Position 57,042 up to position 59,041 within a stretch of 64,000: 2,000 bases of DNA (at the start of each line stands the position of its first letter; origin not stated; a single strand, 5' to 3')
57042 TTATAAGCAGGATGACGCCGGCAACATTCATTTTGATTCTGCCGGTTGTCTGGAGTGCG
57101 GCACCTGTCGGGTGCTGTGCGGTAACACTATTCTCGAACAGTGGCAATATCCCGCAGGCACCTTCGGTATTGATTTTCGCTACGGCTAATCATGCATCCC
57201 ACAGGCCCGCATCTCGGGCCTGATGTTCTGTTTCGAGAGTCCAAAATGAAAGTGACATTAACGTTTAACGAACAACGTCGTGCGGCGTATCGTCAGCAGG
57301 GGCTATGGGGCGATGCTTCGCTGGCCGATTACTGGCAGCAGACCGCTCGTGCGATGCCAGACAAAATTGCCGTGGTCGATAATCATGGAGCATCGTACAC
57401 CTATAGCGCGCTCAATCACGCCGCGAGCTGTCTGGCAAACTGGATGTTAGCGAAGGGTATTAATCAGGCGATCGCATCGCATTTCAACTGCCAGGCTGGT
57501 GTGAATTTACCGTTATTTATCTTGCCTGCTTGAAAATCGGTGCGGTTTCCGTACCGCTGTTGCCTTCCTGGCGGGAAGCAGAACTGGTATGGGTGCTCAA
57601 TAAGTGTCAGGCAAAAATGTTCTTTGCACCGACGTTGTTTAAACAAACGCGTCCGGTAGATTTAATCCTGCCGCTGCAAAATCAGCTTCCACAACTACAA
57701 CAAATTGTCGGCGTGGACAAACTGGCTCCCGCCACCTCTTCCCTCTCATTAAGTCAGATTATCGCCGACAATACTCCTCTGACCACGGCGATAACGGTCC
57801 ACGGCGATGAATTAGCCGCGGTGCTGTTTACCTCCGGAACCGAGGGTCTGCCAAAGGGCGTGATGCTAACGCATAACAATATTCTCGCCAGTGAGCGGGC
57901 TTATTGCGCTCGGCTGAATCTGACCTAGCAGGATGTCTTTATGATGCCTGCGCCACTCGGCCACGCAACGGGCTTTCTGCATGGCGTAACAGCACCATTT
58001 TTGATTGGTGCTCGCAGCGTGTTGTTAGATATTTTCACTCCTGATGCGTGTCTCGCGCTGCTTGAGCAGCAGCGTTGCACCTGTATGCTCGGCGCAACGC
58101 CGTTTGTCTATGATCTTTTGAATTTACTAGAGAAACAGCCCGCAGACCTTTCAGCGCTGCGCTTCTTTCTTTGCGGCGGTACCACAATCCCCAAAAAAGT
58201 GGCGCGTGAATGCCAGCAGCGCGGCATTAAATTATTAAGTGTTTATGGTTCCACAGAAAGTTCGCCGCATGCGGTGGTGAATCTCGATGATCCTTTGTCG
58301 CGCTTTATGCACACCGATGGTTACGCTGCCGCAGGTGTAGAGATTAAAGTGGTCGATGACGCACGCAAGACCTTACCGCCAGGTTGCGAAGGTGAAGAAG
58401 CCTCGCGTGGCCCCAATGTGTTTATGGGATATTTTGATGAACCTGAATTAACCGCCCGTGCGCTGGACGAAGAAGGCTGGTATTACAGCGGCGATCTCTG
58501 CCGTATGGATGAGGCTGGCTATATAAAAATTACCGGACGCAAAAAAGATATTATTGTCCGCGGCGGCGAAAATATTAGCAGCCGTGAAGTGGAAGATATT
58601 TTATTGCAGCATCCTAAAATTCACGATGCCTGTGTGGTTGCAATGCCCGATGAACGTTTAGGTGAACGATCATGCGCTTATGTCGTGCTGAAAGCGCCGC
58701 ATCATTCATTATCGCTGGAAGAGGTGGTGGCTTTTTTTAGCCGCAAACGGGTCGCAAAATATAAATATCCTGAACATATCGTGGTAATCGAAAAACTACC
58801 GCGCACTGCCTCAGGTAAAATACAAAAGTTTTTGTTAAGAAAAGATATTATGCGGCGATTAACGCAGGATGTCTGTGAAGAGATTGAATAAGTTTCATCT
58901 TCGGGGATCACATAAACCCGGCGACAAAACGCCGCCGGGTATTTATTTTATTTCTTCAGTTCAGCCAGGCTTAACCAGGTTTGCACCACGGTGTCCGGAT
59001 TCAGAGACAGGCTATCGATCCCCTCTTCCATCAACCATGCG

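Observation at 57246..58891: fadK carries two independent inactivating lesions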

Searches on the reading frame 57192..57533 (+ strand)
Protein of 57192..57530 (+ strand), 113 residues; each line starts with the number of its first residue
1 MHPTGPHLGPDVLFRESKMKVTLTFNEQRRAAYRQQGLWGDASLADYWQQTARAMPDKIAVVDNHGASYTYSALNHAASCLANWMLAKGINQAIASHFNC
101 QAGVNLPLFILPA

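Call 4: search_protein_families(library=ncbifam, proteins=[window:57246-57533:+])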
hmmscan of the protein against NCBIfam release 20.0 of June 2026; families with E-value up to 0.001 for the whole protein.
window:57246-57533:+ (95 aa): 9 families
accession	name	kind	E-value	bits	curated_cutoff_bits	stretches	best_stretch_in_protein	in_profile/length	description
NF004758.0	PRK06087.1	equivalog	9e-35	120.1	736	1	1-75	1-75/548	medium-chain fatty-acid--CoA ligase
TIGR02275.1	DHB_AMP_lig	equivalog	7.5e-10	37.7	723.55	1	8-75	7-73/526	(2,3-dihydroxybenzoyl)adenylate synthase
NF008192.1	PRK10946.1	equivalog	5e-08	31.7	783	1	8-74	8-71/534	(2,3-dihydroxybenzoyl)adenylate synthase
NF005859.1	PRK07788.1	exception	3.7e-05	22.4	875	1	31-73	65-106/560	long-chain-fatty-acid--CoA ligase FadD2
NF006134.1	PRK08279.1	equivalog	9e-05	21.2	625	1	23-74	43-93/605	long-chain-acyl-CoA synthetase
NF006182.0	PRK08316.1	subfamily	9.5e-05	21.1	663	1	24-74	11-60/523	fatty acyl-CoA synthetase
NF004822.0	PRK06178.1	equivalog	0.00015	20.6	782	1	18-74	31-86/571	acyl-CoA synthetase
TIGR03208.1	cyc_hxne_CoA_lg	equivalog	0.00028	19.7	792.3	1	10-73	8-76/538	cyclohexanecarboxylate-CoA ligase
NF005863.0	PRK07798.1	subfamily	0.00068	18.3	543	1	25-74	5-53/540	acyl-CoA synthetase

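Call 9: list_cluster_members(proteins=[window:57192-57530:+, window:57246-57530:+, window:57530-57925:+, window:57941-58888:+])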
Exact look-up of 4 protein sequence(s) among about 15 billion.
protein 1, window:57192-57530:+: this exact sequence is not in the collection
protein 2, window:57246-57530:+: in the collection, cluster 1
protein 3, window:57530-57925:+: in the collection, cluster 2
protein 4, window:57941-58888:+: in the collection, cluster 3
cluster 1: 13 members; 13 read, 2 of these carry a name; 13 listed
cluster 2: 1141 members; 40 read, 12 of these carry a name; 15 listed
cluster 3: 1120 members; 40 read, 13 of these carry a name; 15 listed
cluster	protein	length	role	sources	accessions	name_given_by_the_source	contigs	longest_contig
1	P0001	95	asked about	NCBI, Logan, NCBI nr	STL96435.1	short-chain-fatty-acid--CoA ligase (acyl-CoA synthetase) [Escherichia coli]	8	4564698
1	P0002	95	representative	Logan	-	-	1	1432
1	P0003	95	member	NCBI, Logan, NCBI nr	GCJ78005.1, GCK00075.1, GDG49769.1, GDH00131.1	short chain acyl-CoA synthetase [Escherichia coli]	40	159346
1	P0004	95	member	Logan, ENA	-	-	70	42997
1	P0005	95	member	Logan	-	-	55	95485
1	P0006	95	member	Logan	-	-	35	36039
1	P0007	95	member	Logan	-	-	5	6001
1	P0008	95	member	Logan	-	-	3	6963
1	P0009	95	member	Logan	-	-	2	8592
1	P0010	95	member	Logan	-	-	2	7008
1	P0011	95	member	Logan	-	-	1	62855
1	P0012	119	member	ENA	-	-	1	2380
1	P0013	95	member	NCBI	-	-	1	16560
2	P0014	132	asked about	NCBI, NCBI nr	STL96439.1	short-chain-fatty-acid--CoA ligase (acyl-CoA synthetase) [Escherichia coli]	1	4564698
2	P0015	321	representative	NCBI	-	-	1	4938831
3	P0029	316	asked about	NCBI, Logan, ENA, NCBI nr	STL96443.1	short-chain-fatty-acid--CoA ligase (acyl-CoA synthetase) [Escherichia coli]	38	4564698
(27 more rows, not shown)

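Call 12: find_encoding_contigs(protein=P0001, flank=4000, max_places=10)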
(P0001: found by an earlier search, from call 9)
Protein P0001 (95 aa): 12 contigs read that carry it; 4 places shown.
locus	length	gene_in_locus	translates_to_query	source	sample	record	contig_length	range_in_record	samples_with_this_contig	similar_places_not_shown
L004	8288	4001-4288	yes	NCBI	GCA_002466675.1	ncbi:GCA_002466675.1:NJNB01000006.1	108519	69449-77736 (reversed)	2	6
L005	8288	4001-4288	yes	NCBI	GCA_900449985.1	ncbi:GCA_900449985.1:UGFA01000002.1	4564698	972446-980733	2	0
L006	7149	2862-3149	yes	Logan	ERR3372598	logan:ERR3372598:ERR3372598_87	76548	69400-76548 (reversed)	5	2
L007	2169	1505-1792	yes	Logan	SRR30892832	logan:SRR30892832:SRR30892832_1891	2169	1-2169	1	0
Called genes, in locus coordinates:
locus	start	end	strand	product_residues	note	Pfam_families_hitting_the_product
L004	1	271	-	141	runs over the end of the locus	PF02311:AraC_binding, PF07883:Cupin_2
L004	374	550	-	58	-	-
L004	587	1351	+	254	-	PF01012:ETF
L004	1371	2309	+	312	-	PF01012:ETF, PF00766:ETF_alpha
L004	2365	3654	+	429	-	PF01266:DAO, PF01494:FAD_binding_3, PF03486:HI0933_like, PF07992:Pyr_redox_2 (weak), PF12831:FAD_oxidored, PF01266:DAO, PF21162:ETFQO_UQ-bd, PF26311:ETF-QO_FixC_C, +5 more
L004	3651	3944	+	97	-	-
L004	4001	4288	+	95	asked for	PF00501:AMP-binding (weak)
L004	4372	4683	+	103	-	PF00501:AMP-binding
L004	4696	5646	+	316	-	PF00501:AMP-binding, PF13193:AMP-binding_C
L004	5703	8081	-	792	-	PF01326:PPDK_N, PF00391:PEP-utilizers, PF02896:PEP-utilizers_C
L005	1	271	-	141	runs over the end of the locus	PF02311:AraC_binding, PF07883:Cupin_2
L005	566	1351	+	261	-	PF01012:ETF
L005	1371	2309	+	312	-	PF01012:ETF, PF00766:ETF_alpha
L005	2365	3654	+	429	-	PF01266:DAO, PF01494:FAD_binding_3, PF03486:HI0933_like, PF07992:Pyr_redox_2 (weak), PF12831:FAD_oxidored, PF01266:DAO, PF21162:ETFQO_UQ-bd, PF26311:ETF-QO_FixC_C, +5 more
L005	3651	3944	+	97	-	-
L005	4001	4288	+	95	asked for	PF00501:AMP-binding (weak)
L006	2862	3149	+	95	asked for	PF00501:AMP-binding (weak)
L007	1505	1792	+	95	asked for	PF00501:AMP-binding (weak)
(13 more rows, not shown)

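Call 13: find_encoding_contigs(protein=P0029, flank=4000, max_places=10)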
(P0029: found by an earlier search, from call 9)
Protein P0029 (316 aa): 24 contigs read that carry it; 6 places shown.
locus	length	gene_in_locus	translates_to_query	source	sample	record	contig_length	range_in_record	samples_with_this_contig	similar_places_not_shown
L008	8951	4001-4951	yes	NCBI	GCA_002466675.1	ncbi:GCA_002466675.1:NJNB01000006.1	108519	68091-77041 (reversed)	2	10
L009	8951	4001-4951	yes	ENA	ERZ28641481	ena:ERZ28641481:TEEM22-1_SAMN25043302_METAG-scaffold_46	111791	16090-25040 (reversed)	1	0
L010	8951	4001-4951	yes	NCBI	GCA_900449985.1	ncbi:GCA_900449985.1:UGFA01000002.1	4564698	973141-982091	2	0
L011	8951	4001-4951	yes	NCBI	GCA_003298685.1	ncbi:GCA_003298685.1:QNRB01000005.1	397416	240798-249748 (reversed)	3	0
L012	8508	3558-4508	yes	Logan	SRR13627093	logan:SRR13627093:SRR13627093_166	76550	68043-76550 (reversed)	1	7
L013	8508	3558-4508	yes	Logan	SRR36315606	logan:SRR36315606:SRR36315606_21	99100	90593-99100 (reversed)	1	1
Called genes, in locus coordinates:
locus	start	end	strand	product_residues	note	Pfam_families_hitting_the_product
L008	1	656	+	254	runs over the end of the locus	PF01012:ETF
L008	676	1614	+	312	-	PF01012:ETF, PF00766:ETF_alpha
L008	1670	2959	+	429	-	PF01266:DAO, PF01494:FAD_binding_3, PF03486:HI0933_like, PF07992:Pyr_redox_2 (weak), PF12831:FAD_oxidored, PF01266:DAO, PF21162:ETFQO_UQ-bd, PF26311:ETF-QO_FixC_C, +5 more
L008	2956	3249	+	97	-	-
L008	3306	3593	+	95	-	PF00501:AMP-binding (weak)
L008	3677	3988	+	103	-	PF00501:AMP-binding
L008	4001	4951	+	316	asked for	PF00501:AMP-binding, PF13193:AMP-binding_C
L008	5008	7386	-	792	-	PF01326:PPDK_N, PF00391:PEP-utilizers, PF02896:PEP-utilizers_C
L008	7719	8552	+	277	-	PF03618:Kinase-PPPase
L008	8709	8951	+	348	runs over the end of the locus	PF00793:DAHP_synth_1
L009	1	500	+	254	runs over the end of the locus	PF01012:ETF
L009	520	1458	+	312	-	PF01012:ETF, PF00766:ETF_alpha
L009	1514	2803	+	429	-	PF01266:DAO, PF01494:FAD_binding_3, PF03486:HI0933_like, PF07992:Pyr_redox_2 (weak), PF12831:FAD_oxidored, PF01266:DAO, PF21162:ETFQO_UQ-bd, PF26311:ETF-QO_FixC_C, +4 more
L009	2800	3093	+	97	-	-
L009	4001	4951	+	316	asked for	PF00501:AMP-binding, PF13193:AMP-binding_C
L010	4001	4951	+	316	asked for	PF00501:AMP-binding, PF13193:AMP-binding_C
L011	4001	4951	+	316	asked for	PF00501:AMP-binding, PF13193:AMP-binding_C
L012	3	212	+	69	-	?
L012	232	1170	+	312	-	PF01012:ETF, PF00766:ETF_alpha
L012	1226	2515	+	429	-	PF01266:DAO, PF01494:FAD_binding_3, PF03486:HI0933_like, PF07992:Pyr_redox_2 (weak), PF12831:FAD_oxidored, PF01266:DAO, PF21162:ETFQO_UQ-bd, PF26311:ETF-QO_FixC_C, +5 more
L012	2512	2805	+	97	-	-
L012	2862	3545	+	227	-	PF00501:AMP-binding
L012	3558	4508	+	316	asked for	PF00501:AMP-binding, PF13193:AMP-binding_C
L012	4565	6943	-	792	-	PF01326:PPDK_N, PF00391:PEP-utilizers, PF02896:PEP-utilizers_C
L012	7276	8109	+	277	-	PF03618:Kinase-PPPase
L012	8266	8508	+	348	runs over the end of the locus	PF00793:DAHP_synth_1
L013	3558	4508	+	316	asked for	PF00501:AMP-binding, PF13193:AMP-binding_C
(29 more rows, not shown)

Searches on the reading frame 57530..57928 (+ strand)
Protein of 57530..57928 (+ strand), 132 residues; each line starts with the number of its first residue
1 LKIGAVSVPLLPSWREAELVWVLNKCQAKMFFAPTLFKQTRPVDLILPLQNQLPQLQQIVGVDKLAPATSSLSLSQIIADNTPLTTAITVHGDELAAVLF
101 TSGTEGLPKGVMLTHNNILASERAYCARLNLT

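Call 4: search_protein_families(library=ncbifam, proteins=[window:57530-57928:+])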
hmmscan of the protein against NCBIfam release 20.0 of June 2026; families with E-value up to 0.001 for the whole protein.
window:57530-57928:+ (132 aa): 67 families (the best 25 are shown)
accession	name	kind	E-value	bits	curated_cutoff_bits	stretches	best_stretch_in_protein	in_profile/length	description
NF004758.0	PRK06087.1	equivalog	1.8e-65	221.4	736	1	1-132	96-227/548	medium-chain fatty-acid--CoA ligase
TIGR03208.1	cyc_hxne_CoA_lg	equivalog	3.1e-20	72.4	792.3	1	2-131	100-233/538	cyclohexanecarboxylate-CoA ligase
NF004837.0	PRK06187.1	subfamily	9.9e-17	60.4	476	1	2-126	80-203/531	long-chain-fatty-acid--CoA ligase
TIGR03098.1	ligase_PEP_1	hypoth_equivalog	1.1e-14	53.9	592.35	1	2-131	72-201/517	acyl-CoA ligase (AMP-forming), exosortase A system-associated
NF009233.0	PRK12583.1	subfamily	3.5e-13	48.8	832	1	2-132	92-240/558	fatty acid CoA ligase family protein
NF005947.1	PRK08008.1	equivalog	8.1e-13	47.8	651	1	2-120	84-201/518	crotonobetaine/carnitine-CoA ligase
NF005801.1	PRK07656.1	equivalog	9.1e-13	47.7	657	1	2-131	73-202/500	FadD3 family acyl-CoA ligase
NF006182.0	PRK08316.1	subfamily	9.7e-13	47.4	663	1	2-120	83-198/523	fatty acyl-CoA synthetase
NF005291.0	PRK06814.1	equivalog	4e-12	44.9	1349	1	50-131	749-831/1140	acyl-[ACP]--phospholipid O-acyltransferase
NF005857.1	PRK07786.1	exception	2.6e-11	42.7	733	1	2-120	81-193/513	fatty-acid--CoA ligase FadD5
NF004808.0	PRK06155.1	equivalog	5.9e-11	41.3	722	1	2-120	93-207/542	ATP-dependent acyl-CoA ligase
NF005702.0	PRK07514.1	subfamily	7.2e-11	41.1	558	1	2-121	76-185/506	malonyl-CoA synthase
TIGR02262.1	benz_CoA_lig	subfamily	2.1e-10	39.9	375.25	1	3-127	78-195/508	benzoate-CoA ligase family protein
TIGR01733.1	AA-adenyl-dom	subfamily_domain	3.1e-10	39.4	317.4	1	2-121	47-148/409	amino acid adenylation domain-containing protein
NF004822.0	PRK06178.1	equivalog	3.2e-10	39.2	782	1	1-125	108-245/571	acyl-CoA synthetase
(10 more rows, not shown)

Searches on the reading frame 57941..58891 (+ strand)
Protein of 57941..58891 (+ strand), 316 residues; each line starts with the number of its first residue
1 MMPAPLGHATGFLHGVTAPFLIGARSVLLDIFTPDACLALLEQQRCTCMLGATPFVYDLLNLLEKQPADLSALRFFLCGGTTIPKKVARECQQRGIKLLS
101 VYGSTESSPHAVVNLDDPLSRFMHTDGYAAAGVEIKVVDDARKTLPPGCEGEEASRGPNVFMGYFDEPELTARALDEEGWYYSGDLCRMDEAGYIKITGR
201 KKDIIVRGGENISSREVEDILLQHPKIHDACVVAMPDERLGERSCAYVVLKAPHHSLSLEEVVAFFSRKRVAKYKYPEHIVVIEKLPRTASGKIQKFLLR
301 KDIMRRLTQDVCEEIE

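Call 4: search_protein_families(library=ncbifam, proteins=[window:57941-58891:+])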
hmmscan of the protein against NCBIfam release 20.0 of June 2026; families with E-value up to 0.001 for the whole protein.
window:57941-58891:+ (316 aa): 103 families (the best 25 are shown)
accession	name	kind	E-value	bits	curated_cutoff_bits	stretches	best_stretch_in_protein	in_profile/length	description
NF004758.0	PRK06087.1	equivalog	2.2e-193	643.6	736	1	1-315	233-547/548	medium-chain fatty-acid--CoA ligase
NF004837.0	PRK06187.1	subfamily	4.4e-83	279.3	476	1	2-305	218-524/531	long-chain-fatty-acid--CoA ligase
TIGR03208.1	cyc_hxne_CoA_lg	equivalog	7.5e-77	259.3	792.3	1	2-300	241-537/538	cyclohexanecarboxylate-CoA ligase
NF009233.0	PRK12583.1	subfamily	2.6e-72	244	832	1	2-310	247-557/558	fatty acid CoA ligase family protein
NF006182.0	PRK08316.1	subfamily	5.5e-65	219.8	663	1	5-304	220-518/523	fatty acyl-CoA synthetase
TIGR02275.1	DHB_AMP_lig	equivalog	5.3e-64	216.4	723.55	1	17-300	244-526/526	(2,3-dihydroxybenzoyl)adenylate synthase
NF005801.1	PRK07656.1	equivalog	2.4e-62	211.2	657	1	4-300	212-500/500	FadD3 family acyl-CoA ligase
NF008192.1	PRK10946.1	equivalog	1.3e-61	208.6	783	1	20-306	246-532/534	(2,3-dihydroxybenzoyl)adenylate synthase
NF005307.0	PRK06839.1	equivalog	3.3e-59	200.8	748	1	5-300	198-490/496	o-succinylbenzoate--CoA ligase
NF006020.0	PRK08162.1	subfamily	1.7e-57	195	677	1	5-305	232-540/545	acyl-CoA synthetase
NF006181.0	PRK08314.1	subfamily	2.7e-55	187.7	705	1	4-300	252-551/563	long-chain-fatty-acid--CoA ligase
NF005714.0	PRK07529.1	subfamily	4.2e-55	187.3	632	1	5-314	267-587/640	acyl-CoA synthetase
NF005702.0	PRK07514.1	subfamily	2.8e-54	184.3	558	1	5-303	206-500/506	malonyl-CoA synthase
NF004114.0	PRK05605.1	equivalog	8.3e-54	182.9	766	1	5-306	272-572/575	long-chain-fatty-acid--CoA ligase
NF006572.0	PRK09088.1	equivalog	5.1e-53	180.4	696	1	3-304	187-488/491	acyl-CoA synthetase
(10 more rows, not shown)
